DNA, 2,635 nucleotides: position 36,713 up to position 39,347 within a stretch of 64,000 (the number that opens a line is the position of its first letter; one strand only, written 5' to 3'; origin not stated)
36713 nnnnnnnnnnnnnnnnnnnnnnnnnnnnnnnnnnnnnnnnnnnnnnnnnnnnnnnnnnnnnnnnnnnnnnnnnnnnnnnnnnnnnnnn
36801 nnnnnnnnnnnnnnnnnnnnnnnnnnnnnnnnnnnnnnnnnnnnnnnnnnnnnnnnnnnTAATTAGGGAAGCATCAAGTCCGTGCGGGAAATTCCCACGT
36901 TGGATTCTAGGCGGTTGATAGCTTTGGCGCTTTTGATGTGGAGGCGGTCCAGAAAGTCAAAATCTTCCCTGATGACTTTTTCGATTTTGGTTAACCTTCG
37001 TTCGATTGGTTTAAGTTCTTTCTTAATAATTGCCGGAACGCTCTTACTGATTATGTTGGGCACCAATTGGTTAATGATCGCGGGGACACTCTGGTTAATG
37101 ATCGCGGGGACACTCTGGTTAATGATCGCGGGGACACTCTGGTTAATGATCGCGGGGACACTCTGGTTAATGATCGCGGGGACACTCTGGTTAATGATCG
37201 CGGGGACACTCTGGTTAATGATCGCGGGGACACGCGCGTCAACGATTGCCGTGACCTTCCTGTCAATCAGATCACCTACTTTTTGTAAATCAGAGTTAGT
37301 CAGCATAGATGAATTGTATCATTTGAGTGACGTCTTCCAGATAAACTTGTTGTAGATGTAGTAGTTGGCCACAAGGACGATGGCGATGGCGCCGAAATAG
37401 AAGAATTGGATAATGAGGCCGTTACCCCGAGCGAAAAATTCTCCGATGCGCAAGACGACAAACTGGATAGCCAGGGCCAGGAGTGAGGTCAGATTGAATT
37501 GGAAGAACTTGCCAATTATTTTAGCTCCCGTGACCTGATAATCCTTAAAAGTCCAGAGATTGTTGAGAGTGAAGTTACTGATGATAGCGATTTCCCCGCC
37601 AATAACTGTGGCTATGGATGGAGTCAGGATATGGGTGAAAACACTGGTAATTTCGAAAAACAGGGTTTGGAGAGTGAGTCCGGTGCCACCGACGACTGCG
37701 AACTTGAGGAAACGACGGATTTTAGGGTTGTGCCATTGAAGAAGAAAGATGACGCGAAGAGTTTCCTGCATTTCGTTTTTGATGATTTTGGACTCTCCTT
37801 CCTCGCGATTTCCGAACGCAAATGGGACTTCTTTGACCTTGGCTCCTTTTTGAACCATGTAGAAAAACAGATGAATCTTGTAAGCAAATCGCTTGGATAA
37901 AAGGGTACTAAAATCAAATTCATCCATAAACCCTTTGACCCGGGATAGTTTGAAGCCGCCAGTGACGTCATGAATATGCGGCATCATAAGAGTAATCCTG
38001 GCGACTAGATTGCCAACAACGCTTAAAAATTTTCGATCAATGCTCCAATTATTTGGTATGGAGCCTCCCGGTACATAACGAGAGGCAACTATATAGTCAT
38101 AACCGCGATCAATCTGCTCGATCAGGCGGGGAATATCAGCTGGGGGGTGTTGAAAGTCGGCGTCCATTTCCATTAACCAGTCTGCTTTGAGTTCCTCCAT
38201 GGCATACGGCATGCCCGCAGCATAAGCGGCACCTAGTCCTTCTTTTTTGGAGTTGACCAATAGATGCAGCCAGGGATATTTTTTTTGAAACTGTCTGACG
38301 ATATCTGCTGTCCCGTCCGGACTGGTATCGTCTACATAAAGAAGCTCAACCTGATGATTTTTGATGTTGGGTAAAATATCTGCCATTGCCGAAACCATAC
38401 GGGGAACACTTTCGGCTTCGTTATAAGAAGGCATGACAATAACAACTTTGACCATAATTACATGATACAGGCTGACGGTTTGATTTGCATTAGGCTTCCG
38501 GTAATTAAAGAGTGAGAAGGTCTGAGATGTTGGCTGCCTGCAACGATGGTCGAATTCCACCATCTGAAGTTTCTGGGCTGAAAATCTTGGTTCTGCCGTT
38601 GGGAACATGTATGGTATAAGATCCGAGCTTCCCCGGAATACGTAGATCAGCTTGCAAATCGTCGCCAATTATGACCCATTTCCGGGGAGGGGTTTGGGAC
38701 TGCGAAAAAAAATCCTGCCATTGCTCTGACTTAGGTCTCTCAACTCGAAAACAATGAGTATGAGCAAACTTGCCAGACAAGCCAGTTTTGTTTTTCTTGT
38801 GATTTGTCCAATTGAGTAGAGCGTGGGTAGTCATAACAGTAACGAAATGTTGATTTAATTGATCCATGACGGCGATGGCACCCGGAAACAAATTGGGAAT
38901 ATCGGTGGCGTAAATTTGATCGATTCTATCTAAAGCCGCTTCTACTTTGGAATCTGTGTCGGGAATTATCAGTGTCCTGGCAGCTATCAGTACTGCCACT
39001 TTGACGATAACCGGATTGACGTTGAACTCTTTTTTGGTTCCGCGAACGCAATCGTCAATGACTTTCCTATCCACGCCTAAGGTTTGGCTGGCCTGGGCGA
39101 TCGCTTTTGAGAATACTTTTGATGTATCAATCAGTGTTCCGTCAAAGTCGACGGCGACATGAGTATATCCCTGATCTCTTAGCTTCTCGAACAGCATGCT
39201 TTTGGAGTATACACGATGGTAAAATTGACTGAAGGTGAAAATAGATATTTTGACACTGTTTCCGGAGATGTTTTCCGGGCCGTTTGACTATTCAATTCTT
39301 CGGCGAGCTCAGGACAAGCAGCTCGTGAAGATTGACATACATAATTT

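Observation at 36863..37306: Near-perfect 24-bp tandem repeat (7 units) encoding an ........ x8 protein; candidate length-variable contingency gene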

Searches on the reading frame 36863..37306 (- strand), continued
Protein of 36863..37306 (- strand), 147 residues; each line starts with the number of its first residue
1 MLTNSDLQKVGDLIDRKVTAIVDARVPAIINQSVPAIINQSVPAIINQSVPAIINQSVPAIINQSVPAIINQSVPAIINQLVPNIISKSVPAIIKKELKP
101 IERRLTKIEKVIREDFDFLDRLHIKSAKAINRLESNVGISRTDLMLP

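Call 46: search_solved_structures(query=A3, max_evalue=1)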
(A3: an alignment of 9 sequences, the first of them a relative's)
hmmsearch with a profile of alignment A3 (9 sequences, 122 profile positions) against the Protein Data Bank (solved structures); distinct sequences matched with E-value up to 1: 119 (the best 60 are shown).
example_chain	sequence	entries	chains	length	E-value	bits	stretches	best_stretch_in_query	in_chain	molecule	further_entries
3s84_A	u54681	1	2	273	0.00091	22.7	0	36-101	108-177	Apolipoprotein A-IV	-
8fjg_A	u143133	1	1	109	0.014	18.9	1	30-95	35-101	H12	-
9hx4_F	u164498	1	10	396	0.035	17.6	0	36-98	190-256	Apolipoprotein A-IV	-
6ec0_A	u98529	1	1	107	0.12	15.9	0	52-120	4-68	Keratin 1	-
9ftd_A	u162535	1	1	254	0.14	15.7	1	7-120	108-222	BmGPI12, BMN1 family, BMN1-9, BmSA1 orthologue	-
4qkw_A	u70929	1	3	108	0.18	15.4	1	38-116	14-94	Muscle-related coiled-coil protein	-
6zrk_D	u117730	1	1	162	0.22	15.1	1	49-104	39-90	Hemagglutinin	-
9mtg_B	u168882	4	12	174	0.23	15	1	49-99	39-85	Hemagglutinin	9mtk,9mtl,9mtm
7t3d_B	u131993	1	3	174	0.23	15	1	49-99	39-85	Hemagglutinin HA2 chain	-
9n5z_F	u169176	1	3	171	0.23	15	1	49-99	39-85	Hemagglutinin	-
5myj_B1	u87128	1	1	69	0.23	15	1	51-99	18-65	50S ribosomal protein L29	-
9cuy_c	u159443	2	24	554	0.23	15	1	32-101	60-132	Short tail fiber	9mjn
7x6o_B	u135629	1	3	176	0.24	14.9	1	49-99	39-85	Hemagglutinin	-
7zr2_A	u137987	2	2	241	0.25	14.9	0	48-107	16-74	Spike protein S2',Chimeric protein mimic of SARS-CoV-2 Spike HR1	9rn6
5gjt_B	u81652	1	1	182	0.25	14.9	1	49-99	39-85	Hemagglutinin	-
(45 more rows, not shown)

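Call 48: find_encoding_contigs(protein=P0008, flank=5000, max_places=3)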
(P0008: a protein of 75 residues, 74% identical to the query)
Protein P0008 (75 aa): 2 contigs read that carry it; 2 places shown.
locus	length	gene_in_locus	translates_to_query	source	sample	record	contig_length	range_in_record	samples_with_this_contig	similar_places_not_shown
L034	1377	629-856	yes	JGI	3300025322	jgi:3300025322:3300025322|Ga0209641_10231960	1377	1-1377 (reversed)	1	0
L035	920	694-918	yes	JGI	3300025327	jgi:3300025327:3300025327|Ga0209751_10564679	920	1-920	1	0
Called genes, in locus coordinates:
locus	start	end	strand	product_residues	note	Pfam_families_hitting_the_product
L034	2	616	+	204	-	?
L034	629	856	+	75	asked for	-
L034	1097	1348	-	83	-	-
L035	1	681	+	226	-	?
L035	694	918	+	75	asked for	?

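Call 49: fold_search(model_id=the predicted structure, library=pdb)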
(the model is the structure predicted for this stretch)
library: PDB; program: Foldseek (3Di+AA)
matches with E <= 10: 0; with E <= 0.001: 0
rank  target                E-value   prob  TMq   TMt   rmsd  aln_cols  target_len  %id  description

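Call 55: find_encoding_contigs(protein=window:36863-37306:-, flank=3000, max_places=5)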
Protein window:36863-37306:- (147 aa): no gene with exactly this product is on record in the collection.

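Call 66: search_protein_families(library=pfam, alignment_id=A2, max_evalue=1)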
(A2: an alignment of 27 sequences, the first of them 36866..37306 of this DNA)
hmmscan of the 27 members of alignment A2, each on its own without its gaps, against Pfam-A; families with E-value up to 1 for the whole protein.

A. member 1, window:36866-37306:- (147 aa): 3 families
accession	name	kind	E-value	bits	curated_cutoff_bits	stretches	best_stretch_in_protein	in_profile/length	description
PF15508.11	NAAA-beta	-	0.054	14.4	27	0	75-104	33-62/63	beta subunit of N-acylethanolamine-hydrolyzing acid amidase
PF22198.1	GKRP_SIS_2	-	0.1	12.8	27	0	7-54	110-159/191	Glucokinase regulatory protein, second SIS domain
PF01741.23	MscL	-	0.13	13.1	27.4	0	61-101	14-55/123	Large-conductance mechanosensitive channel, MscL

B. families by the number of members that match (of 27 scanned): 45 families (the first 25 are shown)
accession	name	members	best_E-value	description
PF24252.1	CdrL_M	9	0.0033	CdrL-like, middle region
PF19268.4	CIS_TMP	4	0.0018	Contractile injection system tape measure protein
PF04286.17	DUF445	4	0.0089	Protein of unknown function (DUF445)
PF18908.5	DUF5663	4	0.015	Protein of unknown function (DUF5663)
PF02389.20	Cornifin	2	0.0044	Cornifin (SPRR) family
PF14712.11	Snapin_Pallidin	2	0.0085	Snapin/Pallidin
PF20439.3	SpoIVA_C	2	0.016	Sporulation stage IV protein A, C-terminal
PF15508.11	NAAA-beta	2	0.045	beta subunit of N-acylethanolamine-hydrolyzing acid amidase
PF07889.17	DUF1664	2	0.11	Protein of unknown function (DUF1664)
PF24073.1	DUF7365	2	0.14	Coiled-coil region of unknown function (DUF7365)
PF04380.18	BMFP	2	0.16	Membrane fusogenic activity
PF01544.23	CorA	1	0.00072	CorA-like Mg2+ transporter protein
PF19191.5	HEF_HK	1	0.0019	HEF_HK domain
PF11101.13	DUF2884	1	0.01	Protein of unknown function (DUF2884)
PF01442.23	Apolipoprotein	1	0.011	Apolipoprotein A1/A4/E domain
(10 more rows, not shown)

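Call 75: predict_structure(alignment_id=A3)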
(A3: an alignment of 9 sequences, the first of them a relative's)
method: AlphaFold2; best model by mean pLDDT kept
length: 99 residues; sequences in the alignment: 9
mean_pLDDT: 82.6   pTM: 0.38
mean pLDDT of the five models: 82.6, 82.2, 81.9, 80.9, 75.6
residues with pLDDT >= 90: 32; 70-90: 64; 50-70: 2; < 50: 1
segments of 3 or more residues with pLDDT < 50: none
pLDDT, mean of each block of 10 residues (from residue 1): 71 77 75 78 79 81 91 91 94 90
secondary structure, 60 per line:
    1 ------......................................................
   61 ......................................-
elements in order: H7-98

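Call 78: search_dna_similar(query=window:36866-37306:-, collection=phages, mode=protein, max_evalue=0.001, max_rows=10)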
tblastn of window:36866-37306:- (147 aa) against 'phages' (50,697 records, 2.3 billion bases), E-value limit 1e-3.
No match.

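Call 79: search_protein_families(library=padloc, proteins=[window:36863-37306:-, P0012, P0160, P0004, P0008], max_evalue=0.01)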
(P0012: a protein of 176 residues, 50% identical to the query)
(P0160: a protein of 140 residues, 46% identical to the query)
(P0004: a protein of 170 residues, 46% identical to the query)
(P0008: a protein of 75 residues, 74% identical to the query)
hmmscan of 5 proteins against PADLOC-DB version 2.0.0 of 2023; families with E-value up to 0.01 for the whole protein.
window:36863-37306:- (147 aa): 0 families

P0012 (176 aa): 1 family
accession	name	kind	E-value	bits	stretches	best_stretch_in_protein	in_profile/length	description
PDLC03471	REase_II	-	0.00078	17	1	41-157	40-156/272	Type II restriction enzyme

P0160 (140 aa): 0 families

P0004 (170 aa): 0 families

P0008 (75 aa): 0 families

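Call 80: find_related_loci(query=A3, collection=viral_contigs, flank=4000)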
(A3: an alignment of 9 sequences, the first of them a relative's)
Query A3 (99 aa) in viral_contigs; peptide patterns used: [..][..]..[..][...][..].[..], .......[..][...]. (x = any residue, [..] = any of these).
264 stretches matched a pattern, but none encodes a relative of the query by tblastn (E <= 1e-3).

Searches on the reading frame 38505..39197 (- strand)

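Call 4: search_protein_families(library=pfam, proteins=[window:38505-39197:-], max_evalue=0.1)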
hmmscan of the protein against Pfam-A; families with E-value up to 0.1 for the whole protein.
window:38505-39197:- (230 aa): 7 families
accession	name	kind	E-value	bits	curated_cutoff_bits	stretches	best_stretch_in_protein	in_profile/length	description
PF00702.32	Hydrolase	-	6.5e-10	40.2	26.4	1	12-185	2-184/191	haloacid dehalogenase-like hydrolase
PF13419.12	HAD_2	-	2.2e-07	31.6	23.8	1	17-187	4-167/178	Haloacid dehalogenase-like hydrolase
PF13242.12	Hydrolase_like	-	0.0015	18.9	22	1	161-226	11-74/75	HAD-hyrolase-like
PF22083.2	I-HmuI_NUMOD-like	-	0.037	14.1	27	0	32-56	14-38/46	DNA endonuclease I-HmuI-like, NUMOD-like domain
PF09021.16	HutP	-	0.039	14.7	25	0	4-42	22-60/128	HutP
PF18143.6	HAD_SAK_2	-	0.071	13.9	27.5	0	142-184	75-116/139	HAD domain in Swiss Army Knife RNA repair proteins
PF12710.13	HAD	-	0.083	13.7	27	0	15-141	2-129/189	haloacid dehalogenase-like hydrolase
